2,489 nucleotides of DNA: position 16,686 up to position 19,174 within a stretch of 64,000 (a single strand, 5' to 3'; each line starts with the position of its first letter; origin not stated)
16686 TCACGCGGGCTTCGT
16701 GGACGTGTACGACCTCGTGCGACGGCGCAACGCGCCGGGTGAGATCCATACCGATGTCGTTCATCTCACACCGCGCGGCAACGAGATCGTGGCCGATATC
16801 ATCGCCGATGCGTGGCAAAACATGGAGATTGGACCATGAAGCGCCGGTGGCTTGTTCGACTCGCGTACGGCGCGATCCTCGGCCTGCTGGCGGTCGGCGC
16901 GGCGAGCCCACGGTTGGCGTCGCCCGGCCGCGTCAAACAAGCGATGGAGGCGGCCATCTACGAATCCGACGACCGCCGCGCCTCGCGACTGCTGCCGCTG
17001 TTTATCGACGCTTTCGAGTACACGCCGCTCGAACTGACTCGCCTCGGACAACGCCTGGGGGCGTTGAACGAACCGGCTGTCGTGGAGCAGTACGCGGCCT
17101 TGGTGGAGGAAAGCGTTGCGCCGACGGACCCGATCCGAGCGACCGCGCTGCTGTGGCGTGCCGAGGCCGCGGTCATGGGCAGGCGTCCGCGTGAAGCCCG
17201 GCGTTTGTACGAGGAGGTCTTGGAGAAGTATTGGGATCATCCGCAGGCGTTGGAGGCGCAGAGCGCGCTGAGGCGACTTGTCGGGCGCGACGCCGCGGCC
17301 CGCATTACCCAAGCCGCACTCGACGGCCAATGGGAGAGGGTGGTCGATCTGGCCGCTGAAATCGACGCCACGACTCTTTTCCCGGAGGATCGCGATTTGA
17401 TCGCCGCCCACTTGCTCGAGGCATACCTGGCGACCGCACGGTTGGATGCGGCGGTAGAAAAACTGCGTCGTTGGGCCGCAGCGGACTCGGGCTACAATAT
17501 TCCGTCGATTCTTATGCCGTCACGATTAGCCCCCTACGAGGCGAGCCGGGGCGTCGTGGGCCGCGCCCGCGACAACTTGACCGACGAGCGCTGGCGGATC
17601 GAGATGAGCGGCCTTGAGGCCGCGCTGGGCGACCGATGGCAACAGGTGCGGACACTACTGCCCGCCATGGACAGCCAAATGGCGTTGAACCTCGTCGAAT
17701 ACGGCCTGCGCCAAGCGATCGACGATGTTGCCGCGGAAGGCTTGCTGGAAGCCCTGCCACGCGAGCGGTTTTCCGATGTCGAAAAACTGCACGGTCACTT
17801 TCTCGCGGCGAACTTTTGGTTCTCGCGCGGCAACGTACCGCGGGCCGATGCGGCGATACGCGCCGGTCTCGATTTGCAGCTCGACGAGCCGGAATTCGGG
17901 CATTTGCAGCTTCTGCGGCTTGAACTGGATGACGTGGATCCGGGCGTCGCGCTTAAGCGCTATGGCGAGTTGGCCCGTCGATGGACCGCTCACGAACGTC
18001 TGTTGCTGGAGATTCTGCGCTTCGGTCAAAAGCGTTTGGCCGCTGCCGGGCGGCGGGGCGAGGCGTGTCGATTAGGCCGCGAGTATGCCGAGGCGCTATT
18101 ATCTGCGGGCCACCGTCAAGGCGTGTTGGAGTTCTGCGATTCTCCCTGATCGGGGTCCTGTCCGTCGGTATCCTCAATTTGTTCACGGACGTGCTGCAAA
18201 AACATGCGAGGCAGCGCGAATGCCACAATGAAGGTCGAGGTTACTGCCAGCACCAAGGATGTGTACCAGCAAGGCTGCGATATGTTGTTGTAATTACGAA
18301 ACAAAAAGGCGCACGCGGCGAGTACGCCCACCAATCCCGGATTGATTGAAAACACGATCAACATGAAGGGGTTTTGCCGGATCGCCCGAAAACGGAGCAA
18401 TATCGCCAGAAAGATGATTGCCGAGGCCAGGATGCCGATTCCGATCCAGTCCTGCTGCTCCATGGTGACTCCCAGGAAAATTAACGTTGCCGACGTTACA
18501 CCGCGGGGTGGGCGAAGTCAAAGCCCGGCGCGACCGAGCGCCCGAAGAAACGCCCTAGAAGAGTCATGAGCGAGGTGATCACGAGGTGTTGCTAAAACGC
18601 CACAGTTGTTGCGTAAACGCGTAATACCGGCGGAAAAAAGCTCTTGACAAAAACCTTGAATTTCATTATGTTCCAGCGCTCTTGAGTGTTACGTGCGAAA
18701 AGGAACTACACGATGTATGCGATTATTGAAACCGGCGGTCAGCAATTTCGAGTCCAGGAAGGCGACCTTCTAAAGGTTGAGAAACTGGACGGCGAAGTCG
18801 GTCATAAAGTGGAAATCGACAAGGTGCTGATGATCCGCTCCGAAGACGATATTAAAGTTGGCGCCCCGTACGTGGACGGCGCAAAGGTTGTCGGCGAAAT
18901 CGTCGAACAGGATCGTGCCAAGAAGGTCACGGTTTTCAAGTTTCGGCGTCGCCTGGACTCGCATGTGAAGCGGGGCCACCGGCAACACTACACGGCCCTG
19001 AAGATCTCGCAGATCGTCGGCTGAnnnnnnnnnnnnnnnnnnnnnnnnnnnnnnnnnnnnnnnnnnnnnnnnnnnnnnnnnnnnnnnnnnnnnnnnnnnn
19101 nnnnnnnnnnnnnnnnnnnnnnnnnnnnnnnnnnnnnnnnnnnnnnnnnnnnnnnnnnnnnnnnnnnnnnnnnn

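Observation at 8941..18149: Operon of a 2091-aa pentapeptide-repeat/TM/TPR giant protein, a membrane SGNH hydrolase and a secreted helical protein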

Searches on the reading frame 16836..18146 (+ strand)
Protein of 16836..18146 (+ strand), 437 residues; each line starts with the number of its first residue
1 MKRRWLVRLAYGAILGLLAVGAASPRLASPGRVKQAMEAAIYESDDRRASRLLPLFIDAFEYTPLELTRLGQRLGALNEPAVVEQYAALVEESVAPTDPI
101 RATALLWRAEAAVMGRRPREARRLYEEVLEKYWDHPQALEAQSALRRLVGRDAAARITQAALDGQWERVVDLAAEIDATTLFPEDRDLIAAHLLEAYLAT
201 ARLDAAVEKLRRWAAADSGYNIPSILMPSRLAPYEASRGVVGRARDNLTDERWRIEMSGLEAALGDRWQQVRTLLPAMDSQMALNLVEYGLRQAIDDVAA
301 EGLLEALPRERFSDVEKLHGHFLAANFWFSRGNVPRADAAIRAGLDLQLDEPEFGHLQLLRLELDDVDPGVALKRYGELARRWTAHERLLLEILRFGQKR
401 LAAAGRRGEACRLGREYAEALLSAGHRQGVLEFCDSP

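Call 7: search_protein_families(library=pfam, proteins=[window:16836-18146:+], max_evalue=0.01)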
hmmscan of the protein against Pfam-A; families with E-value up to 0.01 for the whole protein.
window:16836-18146:+ (437 aa): 1 family
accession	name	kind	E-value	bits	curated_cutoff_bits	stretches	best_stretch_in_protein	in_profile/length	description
PF13428.12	TPR_14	-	0.0027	18.7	23.5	1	104-141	3-40/44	Tetratricopeptide repeat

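Call 8: search_protein_families(library=ncbifam, proteins=[window:16836-18146:+], max_evalue=0.01)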
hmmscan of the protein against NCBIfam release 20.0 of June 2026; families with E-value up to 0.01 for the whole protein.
window:16836-18146:+ (437 aa): 0 families

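Call 23: search_protein_families(library=pfam, proteins=[window:16836-18146:+], max_evalue=1)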
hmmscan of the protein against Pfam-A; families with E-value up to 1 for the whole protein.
window:16836-18146:+ (437 aa): 3 families
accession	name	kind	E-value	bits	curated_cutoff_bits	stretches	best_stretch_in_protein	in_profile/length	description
PF13428.12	TPR_14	-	0.0027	18.7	23.5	1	104-141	3-40/44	Tetratricopeptide repeat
PF13432.12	TPR_16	-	0.02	15.8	32.7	1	84-136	18-65/65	Tetratricopeptide repeat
PF13174.12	TPR_6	-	0.025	15.6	26.3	1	104-132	2-30/33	Tetratricopeptide repeat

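Call 65: search_protein_families(library=ncbifam, proteins=[window:16836-18146:+], max_evalue=0.01)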
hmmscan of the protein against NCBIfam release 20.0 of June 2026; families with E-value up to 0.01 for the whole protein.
window:16836-18146:+ (437 aa): 0 families

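Call 95: search_protein_families(library=padloc, proteins=[window:16836-18146:+], max_evalue=0.001)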
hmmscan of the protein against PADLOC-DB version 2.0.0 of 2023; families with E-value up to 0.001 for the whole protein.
window:16836-18146:+ (437 aa): 0 families

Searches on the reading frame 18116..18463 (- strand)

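Call 23: search_protein_families(library=pfam, proteins=[window:18116-18463:-], max_evalue=1)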
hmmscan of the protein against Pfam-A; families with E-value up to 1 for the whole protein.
window:18116-18463:- (115 aa): 5 families
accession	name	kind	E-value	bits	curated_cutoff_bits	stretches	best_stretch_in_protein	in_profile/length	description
PF22285.2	DUF6962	-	0.044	14.2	27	1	11-90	8-88/198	Family of unknown function (DUF6962)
PF02417.20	Chromate_transp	-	0.049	14.1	28.6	1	11-85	81-153/166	Chromate transporter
PF19053.6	EccD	-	0.06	12.7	30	1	9-86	224-300/339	EccD-like transmembrane domain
PF13858.11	DUF4199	-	0.075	13.9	32.3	0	11-98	7-107/165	Protein of unknown function (DUF4199)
PF04932.20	Wzy_C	-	0.11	12.7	31.7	1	44-102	19-75/149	O-Antigen ligase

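Call 95: search_protein_families(library=padloc, proteins=[window:18116-18463:-], max_evalue=0.001)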
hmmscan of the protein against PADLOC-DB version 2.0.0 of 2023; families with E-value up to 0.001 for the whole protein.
window:18116-18463:- (115 aa): 0 families

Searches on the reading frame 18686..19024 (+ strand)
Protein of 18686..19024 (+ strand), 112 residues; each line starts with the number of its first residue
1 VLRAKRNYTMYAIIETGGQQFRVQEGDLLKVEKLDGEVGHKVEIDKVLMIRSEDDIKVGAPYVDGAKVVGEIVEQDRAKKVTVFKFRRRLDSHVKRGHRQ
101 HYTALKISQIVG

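Call 11: search_protein_families(library=pfam, proteins=[window:18686-19024:+], max_evalue=0.001)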
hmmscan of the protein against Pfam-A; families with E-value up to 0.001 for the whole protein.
window:18686-19024:+ (112 aa): 1 family
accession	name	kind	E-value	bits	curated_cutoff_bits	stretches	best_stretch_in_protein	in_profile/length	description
PF00829.26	Ribosomal_L21p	-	6.2e-39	132.7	27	1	10-110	1-99/99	Ribosomal prokaryotic L21 protein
